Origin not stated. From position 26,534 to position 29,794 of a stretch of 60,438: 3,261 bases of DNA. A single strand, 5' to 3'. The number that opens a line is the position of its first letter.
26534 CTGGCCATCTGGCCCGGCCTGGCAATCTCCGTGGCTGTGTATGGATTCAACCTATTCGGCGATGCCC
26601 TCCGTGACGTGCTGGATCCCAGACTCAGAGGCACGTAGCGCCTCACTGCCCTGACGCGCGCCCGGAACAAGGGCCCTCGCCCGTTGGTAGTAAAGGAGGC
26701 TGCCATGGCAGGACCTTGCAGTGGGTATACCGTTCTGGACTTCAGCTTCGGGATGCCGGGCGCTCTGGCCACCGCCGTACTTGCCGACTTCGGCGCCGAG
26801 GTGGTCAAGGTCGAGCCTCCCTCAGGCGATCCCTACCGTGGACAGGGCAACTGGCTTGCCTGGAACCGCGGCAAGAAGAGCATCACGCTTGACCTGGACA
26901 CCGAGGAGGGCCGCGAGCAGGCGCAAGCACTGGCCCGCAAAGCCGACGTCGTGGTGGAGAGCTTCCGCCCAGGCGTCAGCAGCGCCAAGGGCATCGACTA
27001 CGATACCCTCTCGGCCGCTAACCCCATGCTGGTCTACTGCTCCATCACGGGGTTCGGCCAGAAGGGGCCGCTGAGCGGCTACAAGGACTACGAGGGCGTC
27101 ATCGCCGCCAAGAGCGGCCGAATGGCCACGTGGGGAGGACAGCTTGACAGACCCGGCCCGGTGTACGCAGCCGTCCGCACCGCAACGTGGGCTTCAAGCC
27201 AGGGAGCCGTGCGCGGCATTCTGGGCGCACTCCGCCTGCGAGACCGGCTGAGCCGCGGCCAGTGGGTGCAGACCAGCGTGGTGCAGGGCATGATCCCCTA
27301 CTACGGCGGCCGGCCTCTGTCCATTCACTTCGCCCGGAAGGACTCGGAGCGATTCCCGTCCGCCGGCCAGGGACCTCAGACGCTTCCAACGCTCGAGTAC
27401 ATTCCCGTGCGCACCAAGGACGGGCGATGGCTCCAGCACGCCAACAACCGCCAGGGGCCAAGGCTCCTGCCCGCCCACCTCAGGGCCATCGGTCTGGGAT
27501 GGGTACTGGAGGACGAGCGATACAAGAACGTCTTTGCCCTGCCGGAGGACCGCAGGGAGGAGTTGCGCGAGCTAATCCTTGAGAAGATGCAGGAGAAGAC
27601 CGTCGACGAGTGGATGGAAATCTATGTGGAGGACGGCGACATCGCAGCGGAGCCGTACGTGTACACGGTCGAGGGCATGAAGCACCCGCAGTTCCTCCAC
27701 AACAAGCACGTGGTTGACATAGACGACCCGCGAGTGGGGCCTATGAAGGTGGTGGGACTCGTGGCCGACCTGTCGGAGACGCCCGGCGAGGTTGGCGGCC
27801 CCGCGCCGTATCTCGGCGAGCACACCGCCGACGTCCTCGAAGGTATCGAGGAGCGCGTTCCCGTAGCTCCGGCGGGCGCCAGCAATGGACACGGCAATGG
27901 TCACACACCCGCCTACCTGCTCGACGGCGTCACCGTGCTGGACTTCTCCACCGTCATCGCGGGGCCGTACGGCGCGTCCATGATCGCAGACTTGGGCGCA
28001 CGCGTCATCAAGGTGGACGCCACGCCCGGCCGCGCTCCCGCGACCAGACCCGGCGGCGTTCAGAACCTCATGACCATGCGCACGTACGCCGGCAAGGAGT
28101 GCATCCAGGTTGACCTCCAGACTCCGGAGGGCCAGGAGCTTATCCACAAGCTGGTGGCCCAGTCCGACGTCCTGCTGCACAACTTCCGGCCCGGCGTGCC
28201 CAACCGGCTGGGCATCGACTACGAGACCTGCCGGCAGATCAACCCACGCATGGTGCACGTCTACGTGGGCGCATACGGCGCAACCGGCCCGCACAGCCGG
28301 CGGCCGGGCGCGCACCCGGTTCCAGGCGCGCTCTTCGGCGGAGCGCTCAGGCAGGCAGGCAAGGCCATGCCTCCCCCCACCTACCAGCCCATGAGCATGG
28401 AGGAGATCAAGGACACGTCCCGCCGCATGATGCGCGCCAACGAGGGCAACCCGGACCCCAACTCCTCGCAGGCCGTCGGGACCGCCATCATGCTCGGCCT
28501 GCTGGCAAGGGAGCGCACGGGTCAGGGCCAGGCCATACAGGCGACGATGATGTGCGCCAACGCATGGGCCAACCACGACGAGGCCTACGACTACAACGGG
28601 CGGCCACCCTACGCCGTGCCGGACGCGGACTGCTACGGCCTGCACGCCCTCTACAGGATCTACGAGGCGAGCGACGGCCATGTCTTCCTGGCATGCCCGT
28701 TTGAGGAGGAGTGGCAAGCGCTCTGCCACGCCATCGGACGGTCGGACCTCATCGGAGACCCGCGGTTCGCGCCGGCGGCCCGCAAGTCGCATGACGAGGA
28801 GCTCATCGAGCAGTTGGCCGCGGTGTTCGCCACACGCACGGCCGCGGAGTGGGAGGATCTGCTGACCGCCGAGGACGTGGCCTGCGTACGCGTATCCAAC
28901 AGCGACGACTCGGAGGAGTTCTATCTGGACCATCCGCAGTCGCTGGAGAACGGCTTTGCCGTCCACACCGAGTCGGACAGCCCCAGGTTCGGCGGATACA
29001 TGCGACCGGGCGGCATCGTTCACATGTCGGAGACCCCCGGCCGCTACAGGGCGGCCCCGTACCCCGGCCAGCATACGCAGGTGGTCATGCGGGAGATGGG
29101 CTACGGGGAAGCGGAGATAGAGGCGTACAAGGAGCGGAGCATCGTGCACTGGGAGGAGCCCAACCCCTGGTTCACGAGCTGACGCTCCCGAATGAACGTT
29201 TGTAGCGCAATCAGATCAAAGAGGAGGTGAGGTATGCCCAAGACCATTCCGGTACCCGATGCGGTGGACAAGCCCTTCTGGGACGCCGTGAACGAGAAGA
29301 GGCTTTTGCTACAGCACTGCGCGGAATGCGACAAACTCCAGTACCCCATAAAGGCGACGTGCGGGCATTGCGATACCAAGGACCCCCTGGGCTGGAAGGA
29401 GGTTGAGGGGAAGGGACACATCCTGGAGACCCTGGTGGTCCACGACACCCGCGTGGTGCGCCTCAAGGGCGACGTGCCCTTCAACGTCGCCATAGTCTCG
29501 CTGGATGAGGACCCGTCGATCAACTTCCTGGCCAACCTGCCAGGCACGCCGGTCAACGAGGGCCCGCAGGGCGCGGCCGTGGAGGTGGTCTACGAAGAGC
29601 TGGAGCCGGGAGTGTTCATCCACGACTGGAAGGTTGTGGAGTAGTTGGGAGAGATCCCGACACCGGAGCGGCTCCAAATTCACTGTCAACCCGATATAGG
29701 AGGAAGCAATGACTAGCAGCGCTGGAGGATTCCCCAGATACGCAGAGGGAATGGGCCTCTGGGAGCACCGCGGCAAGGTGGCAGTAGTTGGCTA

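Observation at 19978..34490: Candidate new catabolic system: three half-active fused CoA-transferases with transporter, DUF35/thiolase-fold and HAD modules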

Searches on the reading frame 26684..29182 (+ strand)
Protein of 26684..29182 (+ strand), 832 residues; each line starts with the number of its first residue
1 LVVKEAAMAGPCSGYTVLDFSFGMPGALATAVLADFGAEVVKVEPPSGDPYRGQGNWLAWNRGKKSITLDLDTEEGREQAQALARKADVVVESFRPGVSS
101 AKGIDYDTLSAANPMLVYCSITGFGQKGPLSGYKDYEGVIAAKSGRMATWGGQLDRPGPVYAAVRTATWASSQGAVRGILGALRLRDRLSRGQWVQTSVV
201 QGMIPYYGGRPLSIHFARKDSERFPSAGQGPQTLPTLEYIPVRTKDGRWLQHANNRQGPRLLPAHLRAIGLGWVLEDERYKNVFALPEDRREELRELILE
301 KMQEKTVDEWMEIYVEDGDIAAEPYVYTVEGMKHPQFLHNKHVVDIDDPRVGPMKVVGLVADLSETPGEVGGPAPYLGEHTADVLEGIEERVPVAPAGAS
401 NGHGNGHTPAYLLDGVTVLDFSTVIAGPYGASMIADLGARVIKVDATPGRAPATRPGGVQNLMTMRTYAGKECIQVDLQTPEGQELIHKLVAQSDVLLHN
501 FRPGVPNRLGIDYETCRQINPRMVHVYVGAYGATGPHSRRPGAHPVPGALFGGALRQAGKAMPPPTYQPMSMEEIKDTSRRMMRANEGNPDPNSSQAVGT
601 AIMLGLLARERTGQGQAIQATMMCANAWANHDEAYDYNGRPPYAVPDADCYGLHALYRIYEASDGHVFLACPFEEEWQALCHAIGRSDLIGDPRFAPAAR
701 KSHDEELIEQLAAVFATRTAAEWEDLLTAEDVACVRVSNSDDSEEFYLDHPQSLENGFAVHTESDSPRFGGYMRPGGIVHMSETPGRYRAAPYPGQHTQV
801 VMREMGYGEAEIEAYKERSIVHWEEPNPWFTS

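Call 3: search_protein_families(library=pfam, proteins=[window:26684-29182:+], max_evalue=0.01)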
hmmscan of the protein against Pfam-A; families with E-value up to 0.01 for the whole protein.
window:26684-29182:+ (832 aa): 1 family
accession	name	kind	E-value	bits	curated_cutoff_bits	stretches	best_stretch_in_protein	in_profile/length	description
PF02515.22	CoA_transf_3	-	7.5e-161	535.7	23.3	2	13-381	2-366/366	CoA-transferase family III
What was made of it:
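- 26705..29182 (+): CoA-transferase B: 825 aa from ATG 26705 (the ORF opens at TTG 26684). N-site T161 (TATW), C-site D584. B type, always directly upstream of DUF35. PF02515 twice, E 7.5e-161 (call 3).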

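Call 14: search_protein_families(library=ncbifam, proteins=[window:26705-29182:+], max_evalue=0.001)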
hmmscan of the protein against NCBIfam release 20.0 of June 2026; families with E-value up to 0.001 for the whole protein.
window:26705-29182:+ (825 aa): 7 families
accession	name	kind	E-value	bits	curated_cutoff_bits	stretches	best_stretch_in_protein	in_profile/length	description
NF052585.1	SucGlutTfsCaiB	equivalog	1.4e-83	280.7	750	2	4-383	7-390/394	succinate--glutarate CoA-transferase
NF003809.0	PRK05398.1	subfamily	5.6e-81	272.2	442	4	3-195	3-203/416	formyl-CoA transferase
TIGR03253.1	oxalate_frc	equivalog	1.1e-78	264.9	504.2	4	4-195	3-202/416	formyl-CoA transferase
NF041294.1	Scnl_mescCoAtase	equivalog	7.9e-70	235.9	700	2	8-379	7-381/381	succinyl-CoA:mesaconate CoA-transferase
NF008511.0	PRK11430.1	equivalog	3.6e-64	217.3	522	2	406-718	10-308/381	CoA:oxalate CoA-transferase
NF002914.1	PRK03525.1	equivalog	5.2e-35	121.1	413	2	3-381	8-381/400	L-carnitine CoA-transferase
TIGR04253.1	mesacon_CoA_iso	equivalog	8.3e-16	58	725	1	405-511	2-112/403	2-methylfumaryl-CoA isomerase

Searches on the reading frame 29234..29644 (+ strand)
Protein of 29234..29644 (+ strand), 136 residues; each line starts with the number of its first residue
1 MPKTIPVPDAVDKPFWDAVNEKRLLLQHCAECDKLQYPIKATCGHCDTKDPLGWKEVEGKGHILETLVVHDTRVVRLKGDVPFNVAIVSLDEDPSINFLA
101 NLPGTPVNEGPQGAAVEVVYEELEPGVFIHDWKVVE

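Call 3: search_protein_families(library=pfam, proteins=[window:29234-29644:+], max_evalue=0.01)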
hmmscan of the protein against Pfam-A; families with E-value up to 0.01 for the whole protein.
window:29234-29644:+ (136 aa): 2 families
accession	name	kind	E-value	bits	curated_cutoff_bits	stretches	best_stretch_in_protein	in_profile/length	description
PF12172.15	zf-ChsH2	-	3.1e-09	36.9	23.2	1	16-48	1-33/37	ChsH2, rubredoxin-like zinc ribbon domain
PF01796.24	OB_ChsH2_C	-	2.6e-07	30.9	27.1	1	54-120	1-64/65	ChsH2, C-terminal OB-fold domain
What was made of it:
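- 29234..29644 (+): DUF35 protein (zinc ribbon plus OB fold), the usual partner or scaffold of thiolase-superfamily enzymes. It has the canonical CxxC-x10-CxxC motif. PF12172 and PF01796 (call 3).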

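Call 14: search_protein_families(library=ncbifam, proteins=[window:29234-29644:+], max_evalue=0.001)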
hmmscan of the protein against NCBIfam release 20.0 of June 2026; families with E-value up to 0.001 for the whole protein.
window:29234-29644:+ (136 aa): 0 families
